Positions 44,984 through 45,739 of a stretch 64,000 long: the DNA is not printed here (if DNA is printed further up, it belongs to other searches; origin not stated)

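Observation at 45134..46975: Two-gene ABC/OLD-type ATPase + PIN nuclease module: candidate undescribed anti-phage / abortive-infection system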

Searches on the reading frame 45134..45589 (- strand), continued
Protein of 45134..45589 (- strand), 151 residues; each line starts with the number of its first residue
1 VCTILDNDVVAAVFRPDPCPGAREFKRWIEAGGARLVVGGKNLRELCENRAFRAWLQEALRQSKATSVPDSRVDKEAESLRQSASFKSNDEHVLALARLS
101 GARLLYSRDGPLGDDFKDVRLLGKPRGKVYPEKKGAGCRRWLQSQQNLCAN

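Call 52: search_protein_families(library=padloc, alignment_id=A2, max_evalue=1e-15)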
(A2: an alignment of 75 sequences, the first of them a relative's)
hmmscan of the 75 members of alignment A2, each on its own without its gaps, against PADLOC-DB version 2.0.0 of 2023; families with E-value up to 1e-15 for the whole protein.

A. member 1, L002:2926-4476:+ (516 aa): 0 families

B. families by the number of members that match (of 75 scanned): 53 families (the first 25 are shown)
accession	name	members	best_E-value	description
PDLC02621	DrmD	8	3.7e-304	DrmD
PDLC02572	DrmA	7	8.5e-165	DrmA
PDLC00659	HmaA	7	3.8e-151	SNF2 helicase / DEAD-box helicase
PDLC02632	DrmD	7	1.2e-135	DrmD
PDLC02633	DrmD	7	6e-128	DrmD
PDLC02500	BrxHI|BrxHII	7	1.7e-94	BrxHI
PDLC02622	DrmD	7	4.3e-89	DrmD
PDLC02620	DrmD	7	2.1e-88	DrmD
PDLC02624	DrmD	7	1e-87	DrmD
PDLC02504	BrxHI|BrxHII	7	1.7e-71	BrxHII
PDLC02623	DrmD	7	1.3e-52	DrmD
PDLC02634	DrmD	7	5.4e-45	DrmD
PDLC02853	DpdE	7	9.4e-42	DpdE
PDLC02619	DrmD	7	6.5e-41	DrmD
PDLC02840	DpdE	7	2.1e-38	DpdE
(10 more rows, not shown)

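Call 53: search_protein_families(library=padloc, alignment_id=A3, max_evalue=1e-15)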
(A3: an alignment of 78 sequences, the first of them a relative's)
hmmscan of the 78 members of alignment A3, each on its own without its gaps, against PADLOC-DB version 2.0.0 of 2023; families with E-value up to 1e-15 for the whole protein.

A. member 1, L002:6535-7725:- (396 aa): 0 families

B. families by the number of members that match (of 78 scanned): 103 families (the first 25 are shown)
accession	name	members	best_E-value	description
PDLC02980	AriA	7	4.1e-29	-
PDLC02643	DrmMI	6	0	DrmMI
PDLC02640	DrmMI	6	0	DrmMI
PDLC02638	DrmMI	6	9.1e-249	DrmMI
PDLC02639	DrmMI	6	2.2e-242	DrmMI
PDLC03618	REase_MTase_IIG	6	2.5e-177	Type IIG restriction enzyme-methyltransferase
PDLC02644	DrmMI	6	2.7e-163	DrmMI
PDLC02646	DrmMI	6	5.3e-130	DrmMI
PDLC04175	HEC-01A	6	1.6e-122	-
PDLC02645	DrmMI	6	5.3e-104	DrmMI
PDLC03627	REase_MTase_IIG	6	2.7e-69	Type IIG restriction enzyme-methyltransferase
PDLC03599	REase_MTase_IIG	6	3.4e-65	Type IIG restriction enzyme-methyltransferase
PDLC03622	REase_MTase_IIG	6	2.4e-48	Type IIG restriction enzyme-methyltransferase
PDLC02642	DrmMI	6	1.1e-38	DrmMI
PDLC03598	REase_MTase_IIG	6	2.4e-36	Type IIG restriction enzyme-methyltransferase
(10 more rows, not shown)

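Call 66: search_protein_families(library=padloc, proteins=[P0013, P0058, P0085, P0111], max_evalue=0.1)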
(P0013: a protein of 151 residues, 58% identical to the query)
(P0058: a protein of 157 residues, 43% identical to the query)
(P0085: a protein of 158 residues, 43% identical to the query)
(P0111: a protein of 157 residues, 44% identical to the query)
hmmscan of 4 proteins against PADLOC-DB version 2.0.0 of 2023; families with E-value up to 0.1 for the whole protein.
P0013 (151 aa): 0 families

P0058 (157 aa): 0 families

P0085 (158 aa): 0 families

P0111 (157 aa): 0 families

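Call 75: search_dna_similar(query=window:45134-45589:-, collection=plasmids, mode=protein, max_evalue=0.001, max_rows=15)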
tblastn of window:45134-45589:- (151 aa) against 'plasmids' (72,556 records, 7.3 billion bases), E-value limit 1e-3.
No match.

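Call 76: search_dna_similar(query=window:45134-45589:-, collection=phages, mode=protein, max_evalue=0.001, max_rows=10)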
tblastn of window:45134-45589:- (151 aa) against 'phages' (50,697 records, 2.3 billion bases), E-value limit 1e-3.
No match.
